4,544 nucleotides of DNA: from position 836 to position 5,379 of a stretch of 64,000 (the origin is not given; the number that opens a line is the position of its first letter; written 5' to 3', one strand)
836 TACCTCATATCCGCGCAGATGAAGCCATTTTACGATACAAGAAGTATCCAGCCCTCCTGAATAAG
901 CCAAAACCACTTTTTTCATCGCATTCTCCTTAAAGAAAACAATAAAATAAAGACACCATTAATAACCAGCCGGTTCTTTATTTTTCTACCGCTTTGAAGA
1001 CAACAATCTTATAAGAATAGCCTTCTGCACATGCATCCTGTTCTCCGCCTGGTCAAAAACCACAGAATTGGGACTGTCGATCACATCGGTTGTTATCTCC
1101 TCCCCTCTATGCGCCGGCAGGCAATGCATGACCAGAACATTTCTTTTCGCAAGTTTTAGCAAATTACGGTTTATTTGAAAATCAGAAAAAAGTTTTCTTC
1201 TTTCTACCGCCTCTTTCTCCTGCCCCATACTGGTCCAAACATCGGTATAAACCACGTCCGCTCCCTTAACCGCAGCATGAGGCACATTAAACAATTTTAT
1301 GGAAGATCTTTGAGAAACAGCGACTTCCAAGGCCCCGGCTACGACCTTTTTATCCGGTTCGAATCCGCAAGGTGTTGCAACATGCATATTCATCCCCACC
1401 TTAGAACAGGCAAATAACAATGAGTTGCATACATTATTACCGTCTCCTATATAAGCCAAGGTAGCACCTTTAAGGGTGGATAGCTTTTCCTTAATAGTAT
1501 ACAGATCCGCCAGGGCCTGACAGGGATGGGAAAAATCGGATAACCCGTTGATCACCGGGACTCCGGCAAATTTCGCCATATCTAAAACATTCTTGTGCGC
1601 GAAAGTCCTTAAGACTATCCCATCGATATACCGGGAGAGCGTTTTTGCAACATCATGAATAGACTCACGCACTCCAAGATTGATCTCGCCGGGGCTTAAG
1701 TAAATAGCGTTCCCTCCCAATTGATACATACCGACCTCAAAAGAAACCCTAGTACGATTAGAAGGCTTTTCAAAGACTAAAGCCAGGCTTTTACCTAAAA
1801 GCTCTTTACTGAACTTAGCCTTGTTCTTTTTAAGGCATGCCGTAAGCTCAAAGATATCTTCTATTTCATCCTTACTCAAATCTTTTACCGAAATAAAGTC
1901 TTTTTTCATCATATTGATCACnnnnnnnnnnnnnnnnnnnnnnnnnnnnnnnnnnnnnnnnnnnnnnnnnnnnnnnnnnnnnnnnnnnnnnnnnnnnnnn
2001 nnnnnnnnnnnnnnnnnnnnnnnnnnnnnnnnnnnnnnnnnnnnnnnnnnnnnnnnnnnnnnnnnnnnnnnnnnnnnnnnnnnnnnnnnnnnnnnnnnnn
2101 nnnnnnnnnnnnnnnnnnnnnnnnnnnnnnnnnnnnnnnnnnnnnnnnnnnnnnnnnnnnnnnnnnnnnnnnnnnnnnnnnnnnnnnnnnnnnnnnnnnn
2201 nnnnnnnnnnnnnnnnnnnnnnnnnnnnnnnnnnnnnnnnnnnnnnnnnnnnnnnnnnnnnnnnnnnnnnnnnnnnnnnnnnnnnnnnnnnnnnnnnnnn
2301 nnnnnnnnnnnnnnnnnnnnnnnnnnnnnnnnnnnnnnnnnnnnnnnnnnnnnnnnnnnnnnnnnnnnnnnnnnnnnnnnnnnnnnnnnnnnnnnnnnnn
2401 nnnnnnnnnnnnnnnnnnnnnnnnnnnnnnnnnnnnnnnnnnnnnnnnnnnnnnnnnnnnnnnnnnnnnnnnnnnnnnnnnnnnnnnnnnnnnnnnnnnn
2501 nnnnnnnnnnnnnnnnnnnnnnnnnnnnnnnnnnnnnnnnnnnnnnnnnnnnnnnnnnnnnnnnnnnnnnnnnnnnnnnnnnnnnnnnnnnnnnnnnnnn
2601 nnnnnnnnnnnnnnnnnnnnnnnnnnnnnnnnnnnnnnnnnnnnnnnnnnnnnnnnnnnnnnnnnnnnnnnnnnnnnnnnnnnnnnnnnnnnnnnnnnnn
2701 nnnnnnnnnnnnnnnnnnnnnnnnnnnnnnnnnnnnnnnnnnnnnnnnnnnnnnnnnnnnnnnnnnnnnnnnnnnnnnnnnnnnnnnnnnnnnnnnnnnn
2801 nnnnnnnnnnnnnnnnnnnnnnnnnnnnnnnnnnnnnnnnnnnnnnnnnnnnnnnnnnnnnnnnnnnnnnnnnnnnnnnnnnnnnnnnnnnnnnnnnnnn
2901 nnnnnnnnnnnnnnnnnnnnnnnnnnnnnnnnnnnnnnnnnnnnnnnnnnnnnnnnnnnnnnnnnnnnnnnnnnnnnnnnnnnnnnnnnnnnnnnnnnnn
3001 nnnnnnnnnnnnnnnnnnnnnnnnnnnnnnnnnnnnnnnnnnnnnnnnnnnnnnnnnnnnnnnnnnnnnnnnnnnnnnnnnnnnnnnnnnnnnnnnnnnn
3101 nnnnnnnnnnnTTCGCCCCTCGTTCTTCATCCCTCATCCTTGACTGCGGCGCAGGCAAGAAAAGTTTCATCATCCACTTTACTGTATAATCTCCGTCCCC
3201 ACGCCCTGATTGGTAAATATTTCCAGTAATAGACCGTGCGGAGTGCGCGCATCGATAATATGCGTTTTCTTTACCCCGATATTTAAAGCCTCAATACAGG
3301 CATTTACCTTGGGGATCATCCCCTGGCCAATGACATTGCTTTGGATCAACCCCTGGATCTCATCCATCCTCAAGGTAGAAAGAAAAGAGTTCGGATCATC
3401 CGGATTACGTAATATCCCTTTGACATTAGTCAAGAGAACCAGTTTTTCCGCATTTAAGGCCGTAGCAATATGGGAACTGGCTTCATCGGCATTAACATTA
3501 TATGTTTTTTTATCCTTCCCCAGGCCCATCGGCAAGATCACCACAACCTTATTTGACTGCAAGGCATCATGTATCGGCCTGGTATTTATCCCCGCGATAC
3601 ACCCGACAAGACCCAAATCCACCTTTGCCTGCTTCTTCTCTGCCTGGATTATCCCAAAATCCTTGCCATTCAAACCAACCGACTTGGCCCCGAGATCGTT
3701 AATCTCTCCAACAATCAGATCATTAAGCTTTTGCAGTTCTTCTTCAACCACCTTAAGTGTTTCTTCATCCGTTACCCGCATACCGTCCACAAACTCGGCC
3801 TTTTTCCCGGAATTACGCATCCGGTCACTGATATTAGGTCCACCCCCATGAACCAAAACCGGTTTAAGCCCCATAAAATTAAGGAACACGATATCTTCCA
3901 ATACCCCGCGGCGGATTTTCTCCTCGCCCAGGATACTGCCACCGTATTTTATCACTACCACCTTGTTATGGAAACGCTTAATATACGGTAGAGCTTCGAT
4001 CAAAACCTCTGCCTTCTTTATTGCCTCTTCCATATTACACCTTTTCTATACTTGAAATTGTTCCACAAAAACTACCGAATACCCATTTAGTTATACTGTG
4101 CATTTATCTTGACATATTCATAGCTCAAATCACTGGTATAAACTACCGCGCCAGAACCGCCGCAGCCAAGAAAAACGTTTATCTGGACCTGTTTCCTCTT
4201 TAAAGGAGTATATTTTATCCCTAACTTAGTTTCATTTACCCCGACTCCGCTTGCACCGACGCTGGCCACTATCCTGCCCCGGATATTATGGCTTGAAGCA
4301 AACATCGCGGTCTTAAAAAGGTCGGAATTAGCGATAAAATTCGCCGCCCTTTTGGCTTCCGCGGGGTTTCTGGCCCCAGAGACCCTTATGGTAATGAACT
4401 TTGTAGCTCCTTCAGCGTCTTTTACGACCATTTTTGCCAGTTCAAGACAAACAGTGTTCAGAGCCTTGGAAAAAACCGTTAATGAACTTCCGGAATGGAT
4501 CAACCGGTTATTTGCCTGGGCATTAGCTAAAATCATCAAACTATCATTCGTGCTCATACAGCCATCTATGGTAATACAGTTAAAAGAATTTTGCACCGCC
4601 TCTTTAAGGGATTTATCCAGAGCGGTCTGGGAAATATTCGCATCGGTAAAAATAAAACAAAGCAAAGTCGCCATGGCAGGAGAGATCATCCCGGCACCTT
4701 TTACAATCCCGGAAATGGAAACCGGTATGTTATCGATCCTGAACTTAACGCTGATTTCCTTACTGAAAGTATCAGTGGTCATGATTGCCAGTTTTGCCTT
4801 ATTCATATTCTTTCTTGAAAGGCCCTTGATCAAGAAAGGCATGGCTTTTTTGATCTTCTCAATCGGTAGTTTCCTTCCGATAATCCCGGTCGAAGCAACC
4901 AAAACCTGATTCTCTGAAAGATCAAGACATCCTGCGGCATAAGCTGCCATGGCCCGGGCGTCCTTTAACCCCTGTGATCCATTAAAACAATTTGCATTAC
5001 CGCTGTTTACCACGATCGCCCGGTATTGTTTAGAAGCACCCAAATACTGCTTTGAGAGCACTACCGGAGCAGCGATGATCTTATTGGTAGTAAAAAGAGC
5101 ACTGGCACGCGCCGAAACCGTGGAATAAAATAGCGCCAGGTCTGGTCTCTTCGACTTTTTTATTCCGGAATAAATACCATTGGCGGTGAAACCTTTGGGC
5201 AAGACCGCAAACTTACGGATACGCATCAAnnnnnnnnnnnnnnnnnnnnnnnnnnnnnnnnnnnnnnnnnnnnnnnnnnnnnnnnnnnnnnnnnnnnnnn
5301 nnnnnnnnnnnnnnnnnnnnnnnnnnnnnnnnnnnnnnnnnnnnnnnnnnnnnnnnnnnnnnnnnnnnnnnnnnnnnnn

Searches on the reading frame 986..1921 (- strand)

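Call 58: search_protein_families(library=pfam, proteins=[window:986-1921:-], max_evalue=0.00001)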
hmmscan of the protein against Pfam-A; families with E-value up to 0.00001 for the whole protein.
window:986-1921:- (311 aa): 2 families
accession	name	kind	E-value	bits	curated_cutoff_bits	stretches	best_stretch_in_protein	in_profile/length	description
PF00185.30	OTCace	-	1.3e-61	207.7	29.4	1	151-304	1-155/157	Aspartate/ornithine carbamoyltransferase, Asp/Orn binding domain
PF02729.26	OTCace_N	-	4.9e-49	166.6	29.9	1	7-145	1-148/148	Aspartate/ornithine carbamoyltransferase, carbamoyl-P binding domain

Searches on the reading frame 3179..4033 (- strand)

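Call 58: search_protein_families(library=pfam, proteins=[window:3179-4033:-], max_evalue=0.00001)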
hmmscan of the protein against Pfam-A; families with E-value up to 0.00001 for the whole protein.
window:3179-4033:- (284 aa): 1 family
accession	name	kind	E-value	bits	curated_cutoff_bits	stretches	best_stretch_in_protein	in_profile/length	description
PF00696.33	AA_kinase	-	1e-40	140.4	24.9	1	24-261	1-234/234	Amino acid kinase family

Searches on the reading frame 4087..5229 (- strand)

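Call 58: search_protein_families(library=pfam, proteins=[window:4087-5229:-], max_evalue=0.00001)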
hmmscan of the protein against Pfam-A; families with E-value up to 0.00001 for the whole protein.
window:4087-5229:- (380 aa): 1 family
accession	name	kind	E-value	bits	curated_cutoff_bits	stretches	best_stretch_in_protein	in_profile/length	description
PF01960.23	ArgJ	-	7.1e-123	410.5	32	2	16-340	2-316/377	ArgJ family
